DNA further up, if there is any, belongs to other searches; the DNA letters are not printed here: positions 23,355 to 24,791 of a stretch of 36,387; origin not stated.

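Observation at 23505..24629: Receiver domain fused to a kinase-like domain with Cys in place of the phospho-acceptor His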

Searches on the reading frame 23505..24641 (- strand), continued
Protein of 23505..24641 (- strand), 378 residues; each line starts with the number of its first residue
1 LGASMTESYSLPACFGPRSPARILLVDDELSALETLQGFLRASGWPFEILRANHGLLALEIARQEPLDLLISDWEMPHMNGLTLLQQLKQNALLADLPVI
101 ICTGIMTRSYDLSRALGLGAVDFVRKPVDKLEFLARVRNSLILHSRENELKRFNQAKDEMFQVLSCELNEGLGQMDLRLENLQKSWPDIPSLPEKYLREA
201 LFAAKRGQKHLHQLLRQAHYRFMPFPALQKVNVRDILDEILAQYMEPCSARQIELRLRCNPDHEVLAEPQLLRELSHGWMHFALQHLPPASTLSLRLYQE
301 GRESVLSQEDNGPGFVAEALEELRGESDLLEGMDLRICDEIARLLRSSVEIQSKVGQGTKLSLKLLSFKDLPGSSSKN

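Call 6: search_solved_structures(query=window:23505-24641:-, max_evalue=0.01, show_alignments=3)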
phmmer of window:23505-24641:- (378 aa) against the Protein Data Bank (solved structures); distinct sequences matched with E-value up to 0.01: 244 (the best 60 are shown).
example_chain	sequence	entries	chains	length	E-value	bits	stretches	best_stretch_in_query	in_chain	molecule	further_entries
9g85_A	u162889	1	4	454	6.7e-17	64.6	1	21-152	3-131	Response regulator PleD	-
2wb4_A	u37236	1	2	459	7e-17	64.5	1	21-152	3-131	DIGUANYLATE CYCLASE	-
9g86_A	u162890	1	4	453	8.3e-17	64.3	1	21-151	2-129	Response regulator PleD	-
1w25_A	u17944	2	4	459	8.7e-17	64.2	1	21-151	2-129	STALKED-CELL DIFFERENTIATION CONTROLLING PROTEIN | RESPONSE REGULATOR PLED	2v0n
3eq2_A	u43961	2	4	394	3.9e-14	55.5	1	21-153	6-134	Probable two-component response regulator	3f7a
5x5j_A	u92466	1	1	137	6.6e-14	54.7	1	23-139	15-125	AdeR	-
5xjp_A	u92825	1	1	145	7.2e-14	54.6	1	23-140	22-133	AdeR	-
2zay_A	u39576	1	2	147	3.6e-13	52.3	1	22-143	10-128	Response regulator receiver protein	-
7cci_A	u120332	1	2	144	5.1e-13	51.8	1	23-139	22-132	AdeR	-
8avv_A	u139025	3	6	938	1.1e-12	50.7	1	19-137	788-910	Bacteriophytochrome,Response regulator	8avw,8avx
9dvt_R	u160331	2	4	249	2.8e-12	49.4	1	21-141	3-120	DNA-binding dual master transcriptional regulator RpaA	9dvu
1mvo_A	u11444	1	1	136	5.3e-12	48.5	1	22-143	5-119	PhoP response regulator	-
4ja2_A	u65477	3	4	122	6.3e-12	48.2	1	22-140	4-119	Response regulator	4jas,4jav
6zxm_A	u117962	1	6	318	8.3e-12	47.8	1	16-152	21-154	Putative GGDEF/response regulator receiver domain protein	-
6zxc_A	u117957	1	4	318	8.4e-12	47.8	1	16-152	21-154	Putative GGDEF/response regulator receiver domain protein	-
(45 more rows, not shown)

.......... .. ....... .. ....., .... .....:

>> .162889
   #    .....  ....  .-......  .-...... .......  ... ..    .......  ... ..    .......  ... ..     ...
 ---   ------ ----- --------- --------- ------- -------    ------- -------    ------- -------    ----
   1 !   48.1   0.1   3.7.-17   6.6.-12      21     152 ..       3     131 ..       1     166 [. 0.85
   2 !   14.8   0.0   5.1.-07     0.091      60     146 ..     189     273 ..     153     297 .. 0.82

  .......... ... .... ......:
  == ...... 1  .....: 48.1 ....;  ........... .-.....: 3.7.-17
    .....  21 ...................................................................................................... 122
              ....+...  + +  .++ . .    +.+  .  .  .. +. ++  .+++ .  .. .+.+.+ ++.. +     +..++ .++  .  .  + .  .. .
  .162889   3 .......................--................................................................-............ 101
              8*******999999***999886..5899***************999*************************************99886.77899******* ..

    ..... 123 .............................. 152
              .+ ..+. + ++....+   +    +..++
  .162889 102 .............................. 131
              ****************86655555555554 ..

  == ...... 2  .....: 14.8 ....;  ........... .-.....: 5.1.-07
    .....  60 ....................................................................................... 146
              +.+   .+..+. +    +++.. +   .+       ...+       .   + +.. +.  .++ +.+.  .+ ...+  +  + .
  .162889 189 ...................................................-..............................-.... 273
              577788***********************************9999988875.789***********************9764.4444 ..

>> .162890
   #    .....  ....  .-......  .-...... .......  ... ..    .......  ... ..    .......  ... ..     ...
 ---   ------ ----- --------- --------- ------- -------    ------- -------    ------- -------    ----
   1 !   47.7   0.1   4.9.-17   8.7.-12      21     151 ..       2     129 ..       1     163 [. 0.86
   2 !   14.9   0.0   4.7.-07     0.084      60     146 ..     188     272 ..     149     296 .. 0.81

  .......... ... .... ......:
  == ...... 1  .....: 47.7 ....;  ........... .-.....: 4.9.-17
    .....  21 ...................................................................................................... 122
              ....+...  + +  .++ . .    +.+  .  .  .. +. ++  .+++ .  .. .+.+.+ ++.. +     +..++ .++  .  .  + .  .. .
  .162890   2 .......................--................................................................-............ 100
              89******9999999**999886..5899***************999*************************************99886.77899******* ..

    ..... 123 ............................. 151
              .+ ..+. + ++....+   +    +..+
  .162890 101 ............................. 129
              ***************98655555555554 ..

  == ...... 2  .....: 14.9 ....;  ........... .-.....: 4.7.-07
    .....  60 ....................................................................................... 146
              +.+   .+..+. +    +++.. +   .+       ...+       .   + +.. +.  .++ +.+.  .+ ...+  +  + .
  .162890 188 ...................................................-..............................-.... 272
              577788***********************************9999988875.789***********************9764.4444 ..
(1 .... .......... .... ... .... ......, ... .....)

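Call 9: find_encoding_contigs(protein=P0001, flank=10000, max_places=4)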
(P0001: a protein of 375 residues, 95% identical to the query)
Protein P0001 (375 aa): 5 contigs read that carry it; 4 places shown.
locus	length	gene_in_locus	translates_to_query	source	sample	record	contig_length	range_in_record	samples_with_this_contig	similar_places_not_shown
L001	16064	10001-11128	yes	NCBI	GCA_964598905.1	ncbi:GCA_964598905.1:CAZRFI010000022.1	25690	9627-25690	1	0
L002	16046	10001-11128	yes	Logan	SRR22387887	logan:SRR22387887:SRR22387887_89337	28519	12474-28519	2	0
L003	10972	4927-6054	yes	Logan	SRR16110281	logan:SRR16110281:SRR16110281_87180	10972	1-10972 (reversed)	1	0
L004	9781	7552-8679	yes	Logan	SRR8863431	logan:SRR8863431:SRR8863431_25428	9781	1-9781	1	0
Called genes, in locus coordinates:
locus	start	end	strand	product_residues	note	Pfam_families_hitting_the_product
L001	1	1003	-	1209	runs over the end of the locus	PF01436:NHL (faint), PF00027:cNMP_binding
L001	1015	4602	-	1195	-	PF12773:DZR (weak), PF13181:TPR_8 (faint), PF00211:Guanylate_cyc, PF13191:AAA_16, PF07719:TPR_2 (faint), PF13176:TPR_7 (faint), PF24885:TPR_NPHP3 (weak), PF13424:TPR_12, +4 more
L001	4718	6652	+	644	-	PF13371:TPR_9 (weak), PF13432:TPR_16 (weak), PF25063:ARM_TT21_C (weak), PF00515:TPR_1 (weak), PF07719:TPR_2 (weak), PF13414:TPR_11, PF14559:TPR_19, PF13844:Glyco_transf_41, +14 more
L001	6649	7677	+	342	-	PF12146:Hydrolase_4, PF00561:Abhydrolase_1, PF12697:Abhydrolase_6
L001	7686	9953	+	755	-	PF07695:7TMR-DISM_7TM, PF02518:HATPase_c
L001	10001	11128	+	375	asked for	PF00072:Response_reg, PF02518:HATPase_c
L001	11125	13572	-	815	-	PF14559:TPR_19 (weak), PF13424:TPR_12 (weak), PF13428:TPR_14 (weak), PF13432:TPR_16 (weak), PF14559:TPR_19 (weak), PF00515:TPR_1 (weak), PF13414:TPR_11, PF13844:Glyco_transf_41, +5 more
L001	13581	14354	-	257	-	PF00753:Lactamase_B, PF16123:HAGH_C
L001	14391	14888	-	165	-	-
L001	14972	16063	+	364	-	?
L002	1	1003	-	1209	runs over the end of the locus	PF01436:NHL (faint), PF00027:cNMP_binding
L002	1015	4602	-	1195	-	PF12773:DZR (weak), PF13181:TPR_8 (faint), PF00211:Guanylate_cyc, PF13191:AAA_16, PF07719:TPR_2 (faint), PF13176:TPR_7 (faint), PF24885:TPR_NPHP3 (weak), PF13424:TPR_12, +4 more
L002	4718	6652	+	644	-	PF13371:TPR_9 (weak), PF13432:TPR_16, PF25063:ARM_TT21_C (weak), PF00515:TPR_1 (weak), PF07719:TPR_2 (weak), PF13414:TPR_11, PF14559:TPR_19, PF13844:Glyco_transf_41, +14 more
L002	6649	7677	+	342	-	PF12146:Hydrolase_4, PF00561:Abhydrolase_1, PF12697:Abhydrolase_6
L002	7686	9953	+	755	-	PF07695:7TMR-DISM_7TM, PF02518:HATPase_c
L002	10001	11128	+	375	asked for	PF00072:Response_reg, PF02518:HATPase_c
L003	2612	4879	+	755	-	PF07695:7TMR-DISM_7TM, PF02518:HATPase_c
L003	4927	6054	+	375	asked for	PF00072:Response_reg, PF02518:HATPase_c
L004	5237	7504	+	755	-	PF07695:7TMR-DISM_7TM, PF02518:HATPase_c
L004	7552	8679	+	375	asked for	PF00072:Response_reg, PF02518:HATPase_c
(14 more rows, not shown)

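Call 10: find_encoding_contigs(protein=P0002, flank=10000, max_places=4)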
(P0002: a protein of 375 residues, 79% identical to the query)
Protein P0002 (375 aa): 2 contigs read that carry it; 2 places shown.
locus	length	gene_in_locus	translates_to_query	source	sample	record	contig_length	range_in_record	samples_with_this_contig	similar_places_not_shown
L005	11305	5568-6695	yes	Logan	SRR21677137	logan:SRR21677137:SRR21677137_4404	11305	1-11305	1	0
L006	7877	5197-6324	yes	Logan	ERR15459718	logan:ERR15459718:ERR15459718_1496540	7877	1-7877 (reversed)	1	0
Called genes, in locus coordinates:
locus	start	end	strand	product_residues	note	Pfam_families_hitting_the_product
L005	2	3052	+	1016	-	?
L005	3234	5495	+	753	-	PF07695:7TMR-DISM_7TM, PF02518:HATPase_c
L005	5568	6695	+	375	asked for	PF00072:Response_reg, PF02518:HATPase_c (weak)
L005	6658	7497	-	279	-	-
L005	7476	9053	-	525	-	PF07726:AAA_3, PF17863:AAA_lid_2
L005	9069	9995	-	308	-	-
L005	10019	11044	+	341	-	-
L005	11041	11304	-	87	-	?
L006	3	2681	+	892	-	?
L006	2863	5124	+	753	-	PF07695:7TMR-DISM_7TM, PF02518:HATPase_c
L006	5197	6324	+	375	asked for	PF00072:Response_reg, PF02518:HATPase_c (weak)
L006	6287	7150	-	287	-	-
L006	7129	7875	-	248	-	?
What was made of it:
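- A 7TMR-DISM kinase lies directly upstream in all loci of the clade, including loci where the other flanks differ (calls 9, 10). The cassette arrangement is retained (calls 9, 10).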

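Call 16: find_related_loci(query=A2, collection=genome_contigs, flank=6000)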
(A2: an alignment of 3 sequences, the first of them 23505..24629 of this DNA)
Query A2 (374 aa) in genome_contigs; peptide patterns used: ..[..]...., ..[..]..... (x = any residue, [..] = any of these).
77 stretches matched a pattern; 41 encode a relative of the query (tblastn E <= 1e-3); 41 distinct loci.
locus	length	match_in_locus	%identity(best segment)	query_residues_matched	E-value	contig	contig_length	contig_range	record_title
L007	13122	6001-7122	97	1-374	0e+0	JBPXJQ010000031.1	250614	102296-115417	MAG: Candidatus Blackallbacteria bacterium isolate mt_P12 k141_228396, whole genome shotgun sequence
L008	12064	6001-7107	95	1-369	0e+0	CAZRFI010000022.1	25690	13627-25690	MAG TPA_asm: uncultured Candidatus Sericytochromatia bacterium isolate binchicken_co266_209 genome assembly, contig: NOD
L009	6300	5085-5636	38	10-179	1e-31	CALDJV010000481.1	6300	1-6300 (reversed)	MAG TPA_asm: uncultured Cytophagaceae bacterium isolate SRR6490003_bin.60_CONCOCT_v1.1_MAG genome assembly, contig: ERZ7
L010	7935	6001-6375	42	12-137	1e-27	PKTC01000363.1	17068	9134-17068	MAG: Marinilabiliales bacterium isolate BM718 sc_1957, whole genome shotgun sequence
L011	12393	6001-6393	43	18-147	2e-27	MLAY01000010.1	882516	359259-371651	Marine bacterium AO1-C Bin2_contig__8_len_882516_cov_107.531_ID_15, whole genome shotgun sequence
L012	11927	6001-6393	43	18-147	3e-27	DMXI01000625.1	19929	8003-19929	MAG TPA_asm: Microscillaceae bacterium isolate UBA11690 contig_1605, whole genome shotgun sequence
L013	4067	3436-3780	43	19-133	2e-22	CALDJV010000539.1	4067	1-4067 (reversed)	MAG TPA_asm: uncultured Cytophagaceae bacterium isolate SRR6490003_bin.60_CONCOCT_v1.1_MAG genome assembly, contig: ERZ7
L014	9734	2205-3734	36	18-178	2e-19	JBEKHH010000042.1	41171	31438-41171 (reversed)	MAG: Tepidisphaeraceae bacterium isolate SPRUCE 272 SPRUCE_272_42, whole genome shotgun sequence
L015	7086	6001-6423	35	18-155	2e-19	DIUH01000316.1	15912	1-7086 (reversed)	MAG TPA_asm: Planctomycetaceae bacterium UBA6163 UBA6163_contig_60491, whole genome shotgun sequence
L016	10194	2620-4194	33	4-178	2e-19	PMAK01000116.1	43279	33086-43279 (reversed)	MAG: Phycisphaerales bacterium isolate palsa_1353 73.20120700_P2D.26_contig_13916, whole genome shotgun sequence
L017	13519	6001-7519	33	14-178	3e-18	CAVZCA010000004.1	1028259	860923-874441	MAG: uncultured Phycisphaerales bacterium isolate MFD00964.bin.2.8 genome assembly, contig: contig_59225, whole genome s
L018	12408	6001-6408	37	16-153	9e-18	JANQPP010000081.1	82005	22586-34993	MAG: Pirellulales bacterium isolate IP29b_bin.168 k99_3795919, whole genome shotgun sequence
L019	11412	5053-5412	38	19-139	1e-17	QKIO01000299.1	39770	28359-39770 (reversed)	MAG: Bacteroidales bacterium isolate SZUA-582 scaffold_2202, whole genome shotgun sequence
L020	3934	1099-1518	37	18-154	4e-17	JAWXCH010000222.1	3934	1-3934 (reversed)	MAG: Planctomycetota bacterium isolate P2IB.134 k99_831764, whole genome shotgun sequence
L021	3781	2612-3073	31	19-185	6e-15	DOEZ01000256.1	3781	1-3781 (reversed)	MAG TPA_asm: Planctomycetaceae bacterium isolate UBA11386 contig_104709, whole genome shotgun sequence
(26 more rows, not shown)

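Call 23: search_protein_families(library=pfam, proteins=[P0002, P0001], max_evalue=0.1)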
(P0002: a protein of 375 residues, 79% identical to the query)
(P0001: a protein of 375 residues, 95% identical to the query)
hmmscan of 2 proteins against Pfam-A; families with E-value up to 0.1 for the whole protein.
P0002 (375 aa): 2 families
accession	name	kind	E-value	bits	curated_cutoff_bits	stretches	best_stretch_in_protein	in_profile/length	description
PF00072.30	Response_reg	-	4e-21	75.7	30.2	1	19-133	1-110/111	Response regulator receiver domain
PF02518.31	HATPase_c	-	3.3e-06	27.9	26.4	1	266-362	8-108/111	Histidine kinase-, DNA gyrase B-, and HSP90-like ATPase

P0001 (375 aa): 2 families
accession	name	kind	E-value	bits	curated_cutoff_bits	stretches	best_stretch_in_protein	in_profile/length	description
PF00072.30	Response_reg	-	6.5e-22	78.2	30.2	1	19-133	1-110/111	Response regulator receiver domain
PF02518.31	HATPase_c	-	8e-08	33.2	26.4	1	267-361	5-107/111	Histidine kinase-, DNA gyrase B-, and HSP90-like ATPase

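Call 29: predict_structure(alignment_id=A4)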
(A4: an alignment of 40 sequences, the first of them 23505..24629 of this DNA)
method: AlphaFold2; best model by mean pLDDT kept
length: 374 residues; sequences in the alignment: 40
mean_pLDDT: 89.7   pTM: 0.71
mean pLDDT of the five models: 89.7, 89.5, 89.3, 88.7, 85.2
residues with pLDDT >= 90: 250; 70-90: 96; 50-70: 17; < 50: 11
segments of 3 or more residues with pLDDT < 50: 1-6, 372-374
pLDDT, mean of each block of 10 residues (from residue 1): 45 77 98 96 96 98 97 96 97 96 85 96 96 94 88 83 80 82 74 85 86 89 95 97 98 95 97 96 97 95 98 91 75 96 97 98 78 48
secondary structure, 60 per line:
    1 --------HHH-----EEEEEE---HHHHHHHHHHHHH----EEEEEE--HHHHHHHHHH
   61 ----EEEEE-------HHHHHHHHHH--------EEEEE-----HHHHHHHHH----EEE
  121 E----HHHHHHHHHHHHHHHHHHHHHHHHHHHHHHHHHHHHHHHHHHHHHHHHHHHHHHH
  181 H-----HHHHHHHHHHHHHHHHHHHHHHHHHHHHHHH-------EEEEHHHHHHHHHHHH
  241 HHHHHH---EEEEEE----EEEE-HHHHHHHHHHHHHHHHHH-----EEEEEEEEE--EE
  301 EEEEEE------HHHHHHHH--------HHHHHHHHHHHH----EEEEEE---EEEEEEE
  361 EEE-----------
elements in order: E17-22 H26-38 E43-48 H51-60 E65-69 H77-86 E95-99 H105-113 E118-121 H126-181 H187-217 E225-228 H229-246 E250-255 E260-263 H265-282 E288-296 E299-306 H313-320 H329-340 E345-350 E354-363
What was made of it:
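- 24087..24254 (-): One continuous helix, aa 126-181: REC alpha5, signalling helix and DHp-like helix 1. It carries the former H-box. AlphaFold2 model, mean pLDDT 89.7, helix 126-181 (call 29).
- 23979..24071 (-): DHp-like helix 2 (aa 187-217). AlphaFold2 model (call 29).
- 23541..23957 (-): CA-like (Bergerat-fold) domain, aa 225-363, catalytically degenerate. Alpha/beta sandwich in the model (call 29).
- On Rec-controlled histidine kinase (LvrB/PhcR class): AlphaFold2 model with pLDDT 89.7 (call 29).
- AlphaFold2 gives pLDDT 89.7 with REC, one long helix, a helical hairpin and an alpha/beta CA domain (call 29).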

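Call 34: fold_search(model_id=the predicted structure, library=pdb)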
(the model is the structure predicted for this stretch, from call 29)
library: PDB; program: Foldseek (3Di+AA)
matches with E <= 10: 1723; with E <= 0.001: 888
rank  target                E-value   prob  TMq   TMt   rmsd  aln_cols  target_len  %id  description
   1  8vc9_A                2.0e-21  1.00  0.36  0.36  23.0       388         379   18  Hybrid response regulator LvrB from Leptospira / phosphorylated REC form (released 2024-12-18)
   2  8vc9_F                3.5e-21  1.00  0.36  0.36  22.9       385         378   17  Hybrid response regulator LvrB from Leptospira / phosphorylated REC form (released 2024-12-18)
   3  8vc9_B                3.9e-21  1.00  0.36  0.35  23.1       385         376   18  Hybrid response regulator LvrB from Leptospira / phosphorylated REC form (released 2024-12-18)
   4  8vc9_C                5.6e-21  1.00  0.36  0.35  23.0       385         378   18  Hybrid response regulator LvrB from Leptospira / phosphorylated REC form (released 2024-12-18)
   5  8vc9_D                5.9e-21  1.00  0.36  0.36  23.2       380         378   18  Hybrid response regulator LvrB from Leptospira / phosphorylated REC form (released 2024-12-18)
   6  8vc9_E                8.3e-21  1.00  0.36  0.36  23.2       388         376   18  Hybrid response regulator LvrB from Leptospira / phosphorylated REC form (released 2024-12-18)
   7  4q20_B                2.2e-15  1.00  0.47  0.73   4.5       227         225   18  Crystal structure of a C-terminal part of tyrosine kinase (DivL) from Caulobacter crescentus CB15 at 2.50 A resolution (released 2014-04-23)
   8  4q20_A                5.1e-15  1.00  0.41  0.63   7.1       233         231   18  Crystal structure of a C-terminal part of tyrosine kinase (DivL) from Caulobacter crescentus CB15 at 2.50 A resolution (released 2014-04-23)
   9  9a5d_A                5.4e-15  1.00  0.51  0.33   4.4       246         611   15  Integrative model of WALK-YYCH by crosslinking MS and deep learning (released 2024-09-18)
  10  6rh0_B                5.4e-15  1.00  0.39  0.60   6.7       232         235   18  Revisiting pH-gated conformational switch. Complex HK853-RR468 pH 5.5 (released 2020-02-19)
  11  6rh0_A                6.4e-15  1.00  0.39  0.59   6.8       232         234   19  Revisiting pH-gated conformational switch. Complex HK853-RR468 pH 5.5 (released 2020-02-19)
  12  6rgz_A                7.6e-15  1.00  0.39  0.59   7.1       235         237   20  Revisiting pH-gated conformational switch. Complex HK853-RR468 pH 6.5 (released 2020-02-19)
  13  6rh7_A                7.6e-15  1.00  0.38  0.58   7.3       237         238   19  Revisiting pH-gated conformational switch. Complex HK853 mutant H260A -RR468 mutant D53A pH 7.5 (released 2020-02-19)
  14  3dge_A                9.5e-15  1.00  0.39  0.59   6.9       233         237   18  Structure of a histidine kinase-response regulator complex reveals insights into Two-component signaling and a novel c (released 2009-07-07)
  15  4jas_A                1.0e-14  1.00  0.39  0.60   7.2       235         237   18  Structural basis of a rationally rewired protein-protein interface (HK853mutant A268V, A271G, T275M, V294T and D297E a (released 2013-09-04)
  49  6dk7_C                1.0e-11  1.00  0.40  0.63   6.0       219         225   19  RetS histidine kinase region with cobalt (released 2019-03-20)
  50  6dk7_E                1.1e-11  1.00  0.41  0.64   5.9       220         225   19  RetS histidine kinase region with cobalt (released 2019-03-20)
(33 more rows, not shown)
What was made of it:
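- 24087..24254 (-): Best full-length structural match is the Rec-controlled kinase LvrB, 8vc9 (call 34).
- On Rec-controlled histidine kinase (LvrB/PhcR class): Top full-length PDB match is LvrB 8vc9, E 2e-21 (call 34).
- On Bacterial histidine pseudokinases (DivL, PsmA, RocA; a functional class, not one lineage): Calls 29 and 34.
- Closest known: DivL of Caulobacter. Same: It is the second-best structural match class, with TM 0.73 on the DHp-CA part (call 34).
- Closest known: RetS/LadS-type 7TMR-DISM kinases of Pseudomonas. Same: RetS is a structural match of the DHp-CA part (6dk7, call 34).
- The pseudokinase DivL (4q20) ranks next, and RetS (6dk7) is at ranks 49-50 of the list (call 34).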

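Call 44: find_related_loci(query=A2, collection=metagenome_contigs, flank=3000)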
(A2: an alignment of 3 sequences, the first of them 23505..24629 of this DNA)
Query A2 (374 aa) in metagenome_contigs; peptide patterns used: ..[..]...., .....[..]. (x = any residue, [..] = any of these).
339 stretches matched a pattern; 75 encode a relative of the query (tblastn E <= 1e-3); 75 distinct loci.
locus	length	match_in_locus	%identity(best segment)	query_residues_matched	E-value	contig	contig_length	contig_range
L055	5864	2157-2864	34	10-224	8e-32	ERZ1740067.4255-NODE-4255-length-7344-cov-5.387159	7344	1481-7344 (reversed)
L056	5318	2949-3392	38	19-175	5e-27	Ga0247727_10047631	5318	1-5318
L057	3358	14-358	43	19-133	1e-22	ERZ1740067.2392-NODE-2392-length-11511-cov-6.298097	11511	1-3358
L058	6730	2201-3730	36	18-178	2e-19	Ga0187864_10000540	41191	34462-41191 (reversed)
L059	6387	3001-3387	40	17-151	7e-19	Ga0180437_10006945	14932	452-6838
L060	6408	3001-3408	36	11-149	3e-18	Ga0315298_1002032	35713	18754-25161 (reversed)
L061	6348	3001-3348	42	18-136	4e-18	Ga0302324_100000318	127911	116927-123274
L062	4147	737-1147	39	15-153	2e-17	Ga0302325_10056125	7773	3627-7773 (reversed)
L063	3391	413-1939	33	9-178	4e-17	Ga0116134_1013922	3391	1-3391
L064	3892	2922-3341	37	18-154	4e-17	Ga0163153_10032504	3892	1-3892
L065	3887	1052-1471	37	18-154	4e-17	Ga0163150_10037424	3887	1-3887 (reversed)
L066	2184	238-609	39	11-136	4e-16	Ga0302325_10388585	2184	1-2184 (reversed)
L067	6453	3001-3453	33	1-153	2e-15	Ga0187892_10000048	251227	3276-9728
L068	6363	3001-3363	35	13-136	4e-15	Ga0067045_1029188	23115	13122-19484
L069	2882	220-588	33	11-137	1e-14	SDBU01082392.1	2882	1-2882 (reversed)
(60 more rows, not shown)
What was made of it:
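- Tried and rejected: The metagenome scan found nothing closer than 34% (call 44).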
